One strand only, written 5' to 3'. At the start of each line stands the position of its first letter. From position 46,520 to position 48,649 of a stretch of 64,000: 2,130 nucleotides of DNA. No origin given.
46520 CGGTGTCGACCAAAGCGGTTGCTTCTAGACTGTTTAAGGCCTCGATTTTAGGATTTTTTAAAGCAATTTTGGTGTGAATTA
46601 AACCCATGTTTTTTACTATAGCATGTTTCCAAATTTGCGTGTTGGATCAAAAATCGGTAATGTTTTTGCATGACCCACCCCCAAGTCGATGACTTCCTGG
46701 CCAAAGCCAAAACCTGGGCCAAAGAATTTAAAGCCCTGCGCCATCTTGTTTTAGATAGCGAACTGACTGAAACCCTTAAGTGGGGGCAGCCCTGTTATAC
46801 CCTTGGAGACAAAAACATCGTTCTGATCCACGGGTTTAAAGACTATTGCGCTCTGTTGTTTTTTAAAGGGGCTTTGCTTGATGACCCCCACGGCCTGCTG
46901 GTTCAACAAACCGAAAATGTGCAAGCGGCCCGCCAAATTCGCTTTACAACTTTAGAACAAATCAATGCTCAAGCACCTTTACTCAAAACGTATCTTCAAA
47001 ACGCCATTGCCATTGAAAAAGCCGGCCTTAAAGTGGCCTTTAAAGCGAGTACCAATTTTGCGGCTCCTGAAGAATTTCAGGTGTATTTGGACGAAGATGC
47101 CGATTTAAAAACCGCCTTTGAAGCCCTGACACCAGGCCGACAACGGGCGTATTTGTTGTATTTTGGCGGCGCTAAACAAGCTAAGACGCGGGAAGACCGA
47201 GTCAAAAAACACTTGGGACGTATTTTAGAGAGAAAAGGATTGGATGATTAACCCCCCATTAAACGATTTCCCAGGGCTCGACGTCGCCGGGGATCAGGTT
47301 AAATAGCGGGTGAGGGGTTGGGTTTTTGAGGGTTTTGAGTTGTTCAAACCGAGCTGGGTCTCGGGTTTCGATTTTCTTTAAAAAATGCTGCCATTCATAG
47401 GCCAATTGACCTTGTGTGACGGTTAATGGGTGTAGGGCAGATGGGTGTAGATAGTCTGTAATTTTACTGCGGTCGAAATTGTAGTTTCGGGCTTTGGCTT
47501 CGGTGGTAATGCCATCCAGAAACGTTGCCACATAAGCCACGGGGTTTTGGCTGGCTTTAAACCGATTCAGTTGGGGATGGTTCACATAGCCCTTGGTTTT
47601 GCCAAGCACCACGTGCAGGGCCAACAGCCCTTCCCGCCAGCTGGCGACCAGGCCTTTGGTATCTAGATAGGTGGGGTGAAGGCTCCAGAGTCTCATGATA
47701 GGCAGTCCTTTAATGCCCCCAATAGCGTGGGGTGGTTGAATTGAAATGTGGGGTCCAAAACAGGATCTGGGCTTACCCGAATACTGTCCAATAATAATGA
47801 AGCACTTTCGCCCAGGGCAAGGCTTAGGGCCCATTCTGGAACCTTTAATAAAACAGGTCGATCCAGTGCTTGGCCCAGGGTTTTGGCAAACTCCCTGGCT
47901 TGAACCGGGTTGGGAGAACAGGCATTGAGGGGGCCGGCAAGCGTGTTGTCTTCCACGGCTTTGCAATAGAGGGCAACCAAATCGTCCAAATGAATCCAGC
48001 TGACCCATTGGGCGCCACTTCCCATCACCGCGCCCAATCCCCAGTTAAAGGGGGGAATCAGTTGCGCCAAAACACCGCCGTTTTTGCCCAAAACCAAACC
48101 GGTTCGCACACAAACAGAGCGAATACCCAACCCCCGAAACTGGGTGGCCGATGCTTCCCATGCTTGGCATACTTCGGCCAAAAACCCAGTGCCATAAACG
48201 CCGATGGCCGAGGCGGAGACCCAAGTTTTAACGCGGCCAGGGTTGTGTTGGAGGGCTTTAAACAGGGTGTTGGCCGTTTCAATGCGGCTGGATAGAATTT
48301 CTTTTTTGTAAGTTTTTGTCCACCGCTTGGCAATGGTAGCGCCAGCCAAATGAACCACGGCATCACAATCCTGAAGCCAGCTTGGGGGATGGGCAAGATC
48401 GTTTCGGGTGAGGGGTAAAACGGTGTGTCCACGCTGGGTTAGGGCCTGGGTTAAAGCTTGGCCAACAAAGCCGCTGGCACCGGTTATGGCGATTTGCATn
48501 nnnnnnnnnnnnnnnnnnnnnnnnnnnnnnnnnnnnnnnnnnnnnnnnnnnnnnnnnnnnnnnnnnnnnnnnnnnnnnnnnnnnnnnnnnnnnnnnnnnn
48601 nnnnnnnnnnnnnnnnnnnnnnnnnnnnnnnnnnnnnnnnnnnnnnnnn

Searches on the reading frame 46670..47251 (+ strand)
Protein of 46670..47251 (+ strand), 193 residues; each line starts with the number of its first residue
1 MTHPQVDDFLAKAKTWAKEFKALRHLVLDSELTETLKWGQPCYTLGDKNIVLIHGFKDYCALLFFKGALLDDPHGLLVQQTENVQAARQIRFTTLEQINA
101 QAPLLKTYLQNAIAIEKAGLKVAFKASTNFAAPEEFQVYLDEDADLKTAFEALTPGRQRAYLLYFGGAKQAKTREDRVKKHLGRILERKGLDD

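Call 46: search_protein_families(library=pfam, proteins=[window:46670-47251:+], max_evalue=0.01)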
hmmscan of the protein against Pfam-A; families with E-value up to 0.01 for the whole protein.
window:46670-47251:+ (193 aa): 2 families
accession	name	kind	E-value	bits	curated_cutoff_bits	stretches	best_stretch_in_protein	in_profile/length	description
PF08818.16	DUF1801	-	3.5e-22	79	27.2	1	16-113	1-85/85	Domain of unknown function (DU1801)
PF13376.11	OmdA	-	7e-16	58.4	25.6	1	130-185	2-57/60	Bacteriocin-protection, YdeI or OmpD-Associated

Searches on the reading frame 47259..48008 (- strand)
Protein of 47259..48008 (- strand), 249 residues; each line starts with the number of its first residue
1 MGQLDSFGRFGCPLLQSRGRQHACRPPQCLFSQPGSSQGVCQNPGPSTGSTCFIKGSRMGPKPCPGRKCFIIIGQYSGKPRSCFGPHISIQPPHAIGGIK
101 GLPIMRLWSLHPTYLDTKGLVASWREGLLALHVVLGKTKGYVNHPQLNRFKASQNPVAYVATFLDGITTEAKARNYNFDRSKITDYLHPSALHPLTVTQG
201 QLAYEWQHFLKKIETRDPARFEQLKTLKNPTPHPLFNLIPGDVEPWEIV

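Call 46: search_protein_families(library=pfam, proteins=[window:47259-48008:-], max_evalue=0.01)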
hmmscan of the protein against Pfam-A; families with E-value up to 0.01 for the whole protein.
window:47259-48008:- (249 aa): 1 family
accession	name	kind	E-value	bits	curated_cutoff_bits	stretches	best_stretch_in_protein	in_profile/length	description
PF03013.19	Pyr_excise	-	1.1e-19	71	23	1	105-183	1-80/81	Pyrimidine dimer DNA glycosylase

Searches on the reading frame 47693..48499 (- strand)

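Call 46: search_protein_families(library=pfam, proteins=[window:47693-48499:-], max_evalue=0.01)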
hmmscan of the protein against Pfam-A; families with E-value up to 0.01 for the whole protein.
window:47693-48499:- (268 aa): 6 families
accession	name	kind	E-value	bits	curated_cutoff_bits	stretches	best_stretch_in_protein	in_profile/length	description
PF01370.27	Epimerase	-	4.9e-18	65.9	20.9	1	3-184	1-227/240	NAD dependent epimerase/dehydratase family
PF08338.16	DUF1731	-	1.4e-12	47.5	27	1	220-265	1-46/47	Domain of unknown function (DUF1731)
PF05368.20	NmrA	-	0.00011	22.4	27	1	2-83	4-77/298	NmrA-like family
PF04321.23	RmlD_sub_bind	-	0.00024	20.7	27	1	1-35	1-35/287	RmlD substrate binding domain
PF13460.12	NAD_binding_10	-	0.0024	18.2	27.2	0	7-33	1-28/184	NAD(P)H-binding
PF16363.11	GDP_Man_Dehyd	-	0.0071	16.3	27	0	5-36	2-33/332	GDP-mannose 4,6 dehydratase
